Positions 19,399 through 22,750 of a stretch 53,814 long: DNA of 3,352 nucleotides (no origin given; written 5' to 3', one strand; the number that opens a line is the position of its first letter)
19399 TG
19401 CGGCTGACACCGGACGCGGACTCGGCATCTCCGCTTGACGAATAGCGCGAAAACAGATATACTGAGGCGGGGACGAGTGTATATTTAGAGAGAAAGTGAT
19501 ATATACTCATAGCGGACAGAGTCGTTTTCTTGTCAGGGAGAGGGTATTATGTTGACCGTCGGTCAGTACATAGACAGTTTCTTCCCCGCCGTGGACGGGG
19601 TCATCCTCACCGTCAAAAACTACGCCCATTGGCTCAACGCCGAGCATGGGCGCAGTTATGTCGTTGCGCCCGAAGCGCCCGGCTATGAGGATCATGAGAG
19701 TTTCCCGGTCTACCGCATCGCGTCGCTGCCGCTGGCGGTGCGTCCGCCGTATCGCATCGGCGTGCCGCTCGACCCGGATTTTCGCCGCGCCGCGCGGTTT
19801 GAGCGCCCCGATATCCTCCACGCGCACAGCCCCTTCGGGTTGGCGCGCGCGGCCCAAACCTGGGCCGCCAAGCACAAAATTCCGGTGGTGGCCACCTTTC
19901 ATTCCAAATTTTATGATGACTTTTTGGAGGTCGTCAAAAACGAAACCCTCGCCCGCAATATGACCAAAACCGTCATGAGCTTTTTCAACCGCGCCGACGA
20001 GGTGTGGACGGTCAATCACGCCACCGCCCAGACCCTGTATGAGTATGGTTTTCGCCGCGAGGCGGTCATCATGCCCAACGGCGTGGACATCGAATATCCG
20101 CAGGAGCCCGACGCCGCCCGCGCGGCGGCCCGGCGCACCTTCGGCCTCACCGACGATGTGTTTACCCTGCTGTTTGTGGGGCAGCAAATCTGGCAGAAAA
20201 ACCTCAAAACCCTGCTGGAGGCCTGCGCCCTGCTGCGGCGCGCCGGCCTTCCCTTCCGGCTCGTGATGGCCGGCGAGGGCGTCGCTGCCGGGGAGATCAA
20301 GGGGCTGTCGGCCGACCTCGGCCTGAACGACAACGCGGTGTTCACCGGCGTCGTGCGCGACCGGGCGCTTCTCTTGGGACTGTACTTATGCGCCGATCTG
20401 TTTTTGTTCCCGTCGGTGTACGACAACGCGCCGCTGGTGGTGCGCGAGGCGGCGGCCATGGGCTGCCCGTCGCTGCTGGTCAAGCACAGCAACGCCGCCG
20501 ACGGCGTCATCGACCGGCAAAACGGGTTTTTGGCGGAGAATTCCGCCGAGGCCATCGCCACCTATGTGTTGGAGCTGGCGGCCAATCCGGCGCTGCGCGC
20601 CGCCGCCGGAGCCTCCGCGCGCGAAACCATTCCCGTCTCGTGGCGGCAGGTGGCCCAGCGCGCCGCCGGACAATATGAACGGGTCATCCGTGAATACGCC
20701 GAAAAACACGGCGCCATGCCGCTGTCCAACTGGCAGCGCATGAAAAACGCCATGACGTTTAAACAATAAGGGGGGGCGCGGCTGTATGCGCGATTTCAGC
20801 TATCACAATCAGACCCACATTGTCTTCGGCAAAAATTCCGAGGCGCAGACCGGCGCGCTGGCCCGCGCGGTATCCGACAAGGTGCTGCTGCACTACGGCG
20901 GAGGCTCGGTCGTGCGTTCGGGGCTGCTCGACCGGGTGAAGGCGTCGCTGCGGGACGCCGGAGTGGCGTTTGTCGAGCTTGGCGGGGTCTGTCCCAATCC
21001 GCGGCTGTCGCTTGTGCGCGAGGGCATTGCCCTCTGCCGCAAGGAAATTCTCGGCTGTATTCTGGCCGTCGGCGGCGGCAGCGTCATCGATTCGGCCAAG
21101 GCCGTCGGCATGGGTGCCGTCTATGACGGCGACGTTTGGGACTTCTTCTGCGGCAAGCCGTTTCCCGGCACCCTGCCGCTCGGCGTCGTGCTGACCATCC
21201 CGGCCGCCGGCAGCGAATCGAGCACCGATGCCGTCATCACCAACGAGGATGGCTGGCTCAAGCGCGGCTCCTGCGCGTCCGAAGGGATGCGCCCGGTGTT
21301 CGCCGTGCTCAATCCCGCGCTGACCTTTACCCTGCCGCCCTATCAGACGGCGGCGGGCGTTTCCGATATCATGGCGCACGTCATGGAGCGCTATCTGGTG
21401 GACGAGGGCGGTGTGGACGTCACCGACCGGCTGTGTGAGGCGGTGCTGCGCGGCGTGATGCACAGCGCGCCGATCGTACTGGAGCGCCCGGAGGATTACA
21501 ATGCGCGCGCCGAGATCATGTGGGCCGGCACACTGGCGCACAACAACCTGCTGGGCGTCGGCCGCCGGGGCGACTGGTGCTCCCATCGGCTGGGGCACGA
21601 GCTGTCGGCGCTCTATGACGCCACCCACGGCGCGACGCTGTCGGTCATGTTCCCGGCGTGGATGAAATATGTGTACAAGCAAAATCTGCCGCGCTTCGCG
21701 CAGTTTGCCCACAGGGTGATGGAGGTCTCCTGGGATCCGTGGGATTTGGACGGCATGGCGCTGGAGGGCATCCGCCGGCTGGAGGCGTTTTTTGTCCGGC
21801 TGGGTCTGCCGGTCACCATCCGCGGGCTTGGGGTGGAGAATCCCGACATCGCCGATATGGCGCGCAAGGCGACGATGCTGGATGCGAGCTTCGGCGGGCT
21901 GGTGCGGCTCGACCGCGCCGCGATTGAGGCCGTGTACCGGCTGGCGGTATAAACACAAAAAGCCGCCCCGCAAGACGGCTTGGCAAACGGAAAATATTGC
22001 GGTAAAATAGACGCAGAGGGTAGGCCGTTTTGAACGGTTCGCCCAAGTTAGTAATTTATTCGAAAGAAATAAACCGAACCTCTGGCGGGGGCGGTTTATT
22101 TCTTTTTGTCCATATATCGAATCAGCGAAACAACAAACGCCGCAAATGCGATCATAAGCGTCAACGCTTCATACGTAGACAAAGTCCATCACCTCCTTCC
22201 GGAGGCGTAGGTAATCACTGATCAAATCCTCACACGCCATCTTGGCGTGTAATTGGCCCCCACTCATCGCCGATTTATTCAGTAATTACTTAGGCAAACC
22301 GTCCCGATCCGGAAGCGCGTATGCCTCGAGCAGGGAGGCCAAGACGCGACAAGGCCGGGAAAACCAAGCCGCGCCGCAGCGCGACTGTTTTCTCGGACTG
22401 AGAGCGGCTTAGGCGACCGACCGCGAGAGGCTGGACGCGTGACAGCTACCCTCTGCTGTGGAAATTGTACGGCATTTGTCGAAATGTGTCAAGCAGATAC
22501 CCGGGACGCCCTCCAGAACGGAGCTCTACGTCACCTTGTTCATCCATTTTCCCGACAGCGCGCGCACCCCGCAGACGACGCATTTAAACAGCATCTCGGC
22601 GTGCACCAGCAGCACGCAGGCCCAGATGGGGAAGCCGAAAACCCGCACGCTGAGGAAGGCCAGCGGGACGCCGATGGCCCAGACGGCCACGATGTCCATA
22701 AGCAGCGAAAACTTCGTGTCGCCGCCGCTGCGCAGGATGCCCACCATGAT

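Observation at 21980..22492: Unannotated type I toxin-antitoxin-like module: 28-codon holin-like ORF, ~270-nt structured leader, convergent antisense sRNA, twin consensus promoters sharing an identical +1 box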

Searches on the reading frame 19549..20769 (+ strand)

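Call 69: search_protein_families(library=pfam, proteins=[window:19549-20769:+], max_evalue=0.001)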
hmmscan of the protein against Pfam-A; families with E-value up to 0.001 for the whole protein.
window:19549-20769:+ (406 aa): 5 families
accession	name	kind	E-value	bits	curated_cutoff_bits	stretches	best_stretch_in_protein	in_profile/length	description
PF00534.26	Glycos_transf_1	-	5.6e-26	91.6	26.4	1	194-359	5-171/172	Glycosyl transferases group 1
PF13439.12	Glyco_transf_4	-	1.4e-25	90.7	28.5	1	16-182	2-169/170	Glycosyltransferase Family 4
PF13692.12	Glyco_trans_1_4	-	3e-22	79.9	27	1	206-346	3-142/142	Glycosyl transferases group 1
PF13579.12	Glyco_trans_4_4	-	1.5e-16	61.5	29.7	1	17-178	2-158/158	Glycosyl transferase 4-like domain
PF20706.3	GT4-conflict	-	0.00011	21.8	26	1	194-328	193-324/385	Family 4 Glycosyltransferase in conflict systems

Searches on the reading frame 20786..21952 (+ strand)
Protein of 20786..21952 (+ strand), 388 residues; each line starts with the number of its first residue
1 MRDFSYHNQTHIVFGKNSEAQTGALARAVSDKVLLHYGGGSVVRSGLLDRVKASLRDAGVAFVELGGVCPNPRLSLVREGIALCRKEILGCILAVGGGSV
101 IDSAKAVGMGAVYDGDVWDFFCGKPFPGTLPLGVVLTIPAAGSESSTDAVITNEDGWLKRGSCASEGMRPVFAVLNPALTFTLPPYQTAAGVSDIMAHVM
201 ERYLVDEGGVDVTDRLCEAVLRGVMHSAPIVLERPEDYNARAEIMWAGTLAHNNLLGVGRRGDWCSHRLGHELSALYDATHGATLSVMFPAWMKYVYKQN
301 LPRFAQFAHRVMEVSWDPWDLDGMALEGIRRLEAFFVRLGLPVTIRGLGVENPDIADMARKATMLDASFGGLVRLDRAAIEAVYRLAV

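Call 17: find_encoding_contigs(protein=window:20786-21952:+, flank=5000, max_places=6)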
Protein window:20786-21952:+ (388 aa): no gene with exactly this product is on record in the collection.

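Call 33: find_homologous_proteins(query=window:20786-21949:+, max_evalue=1e-50)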
Query window:20786-21949:+ (388 aa): 8000 proteins with E <= 1e-50 among 8000 candidates; the best 120 are listed.
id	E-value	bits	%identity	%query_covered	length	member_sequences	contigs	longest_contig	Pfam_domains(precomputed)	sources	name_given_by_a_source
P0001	1.6e-261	885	100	100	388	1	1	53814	PF25137.1,PF00465.26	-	-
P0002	1.1e-164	566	-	-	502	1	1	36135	PF13685.13,PF25137.1,PF00465.26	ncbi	-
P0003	2.1e-146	506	61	100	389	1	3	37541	PF13685.13,PF25137.1,PF00465.26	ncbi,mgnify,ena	mgnify:CR=1 FL=1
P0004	2.3e-146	506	60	100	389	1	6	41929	PF13685.13,PF25137.1,PF00465.26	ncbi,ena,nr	ncbi:MAG: iron-containing alcohol dehydrogenase [Firmicutes bacterium]|nr:iron-containing alcohol de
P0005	3.7e-146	505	60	94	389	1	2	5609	PF13685.13,PF25137.1,PF00465.26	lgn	-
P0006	4.6e-146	505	59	100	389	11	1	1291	PF13685.13,PF25137.1,PF00465.26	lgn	-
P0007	1.1e-145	504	58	100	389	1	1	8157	PF13685.13,PF25137.1,PF00465.26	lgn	-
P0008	1.9e-145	503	59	100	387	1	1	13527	PF13685.13,PF25137.1,PF00465.26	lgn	-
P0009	3.3e-145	502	58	100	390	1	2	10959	PF13685.13,PF25137.1,PF00465.26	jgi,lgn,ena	-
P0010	3.5e-145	502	59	100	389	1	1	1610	PF13685.13,PF25137.1,PF00465.26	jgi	-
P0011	4.2e-145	502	57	100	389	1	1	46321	PF13685.13,PF25137.1,PF00465.26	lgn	-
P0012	7.6e-145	501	59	100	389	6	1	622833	PF13685.13,PF25137.1,PF00465.26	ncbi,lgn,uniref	ncbi:MAG: iron-containing alcohol dehydrogenase [Xylanivirga thermophila]|uniref:iron-containing alc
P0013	9.1e-145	501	57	100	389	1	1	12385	PF13685.13,PF25137.1,PF00465.26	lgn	-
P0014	1.0e-144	500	59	100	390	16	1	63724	PF13685.13,PF25137.1,PF00465.26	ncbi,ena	-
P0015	1.6e-144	500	59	100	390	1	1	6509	PF13685.13,PF25137.1,PF00465.26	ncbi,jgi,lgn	jgi:hypothetical protein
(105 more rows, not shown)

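Call 34: find_encoding_contigs(protein=P0002, flank=6000, max_places=3)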
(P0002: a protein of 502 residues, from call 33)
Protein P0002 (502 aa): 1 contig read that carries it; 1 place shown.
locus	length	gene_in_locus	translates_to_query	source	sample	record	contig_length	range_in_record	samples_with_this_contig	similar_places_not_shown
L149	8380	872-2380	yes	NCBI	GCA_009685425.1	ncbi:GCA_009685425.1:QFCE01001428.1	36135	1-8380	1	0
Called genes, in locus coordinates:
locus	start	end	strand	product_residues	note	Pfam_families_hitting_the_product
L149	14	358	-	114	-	PF13673:Acetyltransf_10, PF00583:Acetyltransf_1, PF13508:Acetyltransf_7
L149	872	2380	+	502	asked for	PF00465:Fe-ADH, PF13685:Fe-ADH_2 (weak), PF25137:ADH_Fe_C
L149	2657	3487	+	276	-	PF00248:Aldo_ket_red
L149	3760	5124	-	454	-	PF01554:MatE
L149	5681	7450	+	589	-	PF07881:Fucose_iso_N1, PF07882:Fucose_iso_N2, PF02952:Fucose_iso_C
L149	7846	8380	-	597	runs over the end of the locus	PF07532:Big_4, PF04616:Glyco_hydro_43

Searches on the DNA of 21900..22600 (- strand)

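Call 5: search_rna_families(source=window, start=21900, end=22600, threshold=evalue, max_evalue=10, show_alignments=3)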
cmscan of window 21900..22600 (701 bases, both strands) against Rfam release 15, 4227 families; matches with E-value up to 10: 9.
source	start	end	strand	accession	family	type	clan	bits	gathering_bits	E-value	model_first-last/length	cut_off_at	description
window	22111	22297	-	RF01492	rli28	Gene; sRNA;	-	38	45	0.0039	1-186/186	no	Listeria sRNA rli28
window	22091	22218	-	RF01412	BsrG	Gene; sRNA;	-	24.7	55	0.00084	26-153/259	no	BsrG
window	22062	22112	+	RF03732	mir-2057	Gene; miRNA;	-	20.1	100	0.3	1-72/72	no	mir-2057 microRNA precursor family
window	22218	22294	-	RF00572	SNORD66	Gene; snRNA; snoRNA; CD-box;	-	16.2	32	1.2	1-76/76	no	Small nucleolar RNA SNORD66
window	22065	22164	-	RF00322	SNORA31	Gene; snRNA; snoRNA; HACA-box;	-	15.7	40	4.2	1-130/130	no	Small nucleolar RNA SNORA31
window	22156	22239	-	RF00283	SCARNA18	Gene; snRNA; snoRNA; scaRNA;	-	15.2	40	2.4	1-83/83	no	small Cajal body-specific RNA 18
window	22361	22458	-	RF00512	Leu_leader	Cis-reg; leader;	-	14.4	50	4.3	1-148/148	no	Leucine operon leader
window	21959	21981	-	RF00126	ryfA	Gene; sRNA;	-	10.6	80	4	270-292/296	no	ryfA RNA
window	22065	22122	-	RF01447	S_pombe_snR98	Gene; snRNA; snoRNA; HACA-box;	-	10.4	40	9.4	1-212/212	no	small nucleolar RNA snR98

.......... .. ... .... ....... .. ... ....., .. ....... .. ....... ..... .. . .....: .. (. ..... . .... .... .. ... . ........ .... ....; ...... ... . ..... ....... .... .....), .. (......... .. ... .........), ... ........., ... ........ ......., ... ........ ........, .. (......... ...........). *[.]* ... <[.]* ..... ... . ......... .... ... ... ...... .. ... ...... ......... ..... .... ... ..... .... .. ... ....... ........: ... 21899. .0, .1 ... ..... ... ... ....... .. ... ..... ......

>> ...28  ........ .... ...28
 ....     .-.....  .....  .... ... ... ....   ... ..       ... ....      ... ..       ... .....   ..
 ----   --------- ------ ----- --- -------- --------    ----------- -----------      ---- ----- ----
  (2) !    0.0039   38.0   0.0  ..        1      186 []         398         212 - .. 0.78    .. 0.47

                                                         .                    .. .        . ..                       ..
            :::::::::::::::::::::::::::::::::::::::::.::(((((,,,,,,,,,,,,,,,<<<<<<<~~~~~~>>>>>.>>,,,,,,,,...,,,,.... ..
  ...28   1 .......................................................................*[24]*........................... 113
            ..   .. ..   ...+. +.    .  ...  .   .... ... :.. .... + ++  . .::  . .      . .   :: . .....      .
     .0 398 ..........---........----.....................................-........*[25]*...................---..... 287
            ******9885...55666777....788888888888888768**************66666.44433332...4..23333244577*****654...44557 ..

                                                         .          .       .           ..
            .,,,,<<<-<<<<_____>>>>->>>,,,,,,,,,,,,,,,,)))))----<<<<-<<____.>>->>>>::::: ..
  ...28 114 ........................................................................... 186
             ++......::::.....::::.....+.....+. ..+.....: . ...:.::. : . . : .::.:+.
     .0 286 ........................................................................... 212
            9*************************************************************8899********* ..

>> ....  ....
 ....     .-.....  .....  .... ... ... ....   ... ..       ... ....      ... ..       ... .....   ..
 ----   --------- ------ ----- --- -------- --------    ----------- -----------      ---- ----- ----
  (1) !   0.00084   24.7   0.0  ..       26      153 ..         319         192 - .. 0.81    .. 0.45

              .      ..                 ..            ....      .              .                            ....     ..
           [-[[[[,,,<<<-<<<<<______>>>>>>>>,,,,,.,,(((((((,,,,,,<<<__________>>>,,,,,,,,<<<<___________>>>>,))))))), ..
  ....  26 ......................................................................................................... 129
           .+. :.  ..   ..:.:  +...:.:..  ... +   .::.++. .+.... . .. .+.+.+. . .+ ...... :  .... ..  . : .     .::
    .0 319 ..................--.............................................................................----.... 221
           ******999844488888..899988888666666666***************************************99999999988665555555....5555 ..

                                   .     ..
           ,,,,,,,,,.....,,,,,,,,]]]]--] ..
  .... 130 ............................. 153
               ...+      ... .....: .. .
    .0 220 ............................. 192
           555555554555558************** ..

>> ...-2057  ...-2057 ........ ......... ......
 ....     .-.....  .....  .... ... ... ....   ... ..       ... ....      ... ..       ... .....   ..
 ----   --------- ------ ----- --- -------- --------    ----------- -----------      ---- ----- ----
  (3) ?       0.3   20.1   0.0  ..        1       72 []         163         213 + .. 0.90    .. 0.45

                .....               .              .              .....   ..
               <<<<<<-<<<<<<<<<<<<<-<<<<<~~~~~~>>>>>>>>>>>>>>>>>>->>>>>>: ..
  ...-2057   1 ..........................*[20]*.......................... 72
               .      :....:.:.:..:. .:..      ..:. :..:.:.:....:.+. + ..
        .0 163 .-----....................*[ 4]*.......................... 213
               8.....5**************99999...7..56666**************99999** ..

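Call 46: search_dna_similar(query=window:22206-22460:-, collection=plasmids, mode=distant, max_evalue=0.01, max_rows=10)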
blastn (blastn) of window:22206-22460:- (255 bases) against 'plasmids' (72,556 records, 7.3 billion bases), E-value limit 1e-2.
No match.

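Call 65: search_rna_families(sources=[L150, L092, L093], threshold=evalue, max_evalue=0.01)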
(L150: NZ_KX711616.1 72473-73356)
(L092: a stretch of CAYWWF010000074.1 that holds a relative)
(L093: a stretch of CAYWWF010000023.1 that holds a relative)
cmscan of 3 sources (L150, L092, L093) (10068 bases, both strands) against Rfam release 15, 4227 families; matches with E-value up to 0.01: 5.
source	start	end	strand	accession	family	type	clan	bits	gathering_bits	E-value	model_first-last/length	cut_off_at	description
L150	335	601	+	RF01412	BsrG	Gene; sRNA;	-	134.2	55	1.3e-32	1-259/259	no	BsrG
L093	2130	2362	+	RF01412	BsrG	Gene; sRNA;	-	48.1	55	4.7e-09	1-259/259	no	BsrG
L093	1747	1874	+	RF01412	BsrG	Gene; sRNA;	-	37.5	55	3.9e-06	23-156/259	no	BsrG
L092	788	914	-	RF01412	BsrG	Gene; sRNA;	-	25.8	55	0.0062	23-156/259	no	BsrG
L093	2531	2664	-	RF02656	sot0042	Gene; sRNA;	-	23.3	88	0.0088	1-174/174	no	Sense overlapping transcript RNA 0042 (sot)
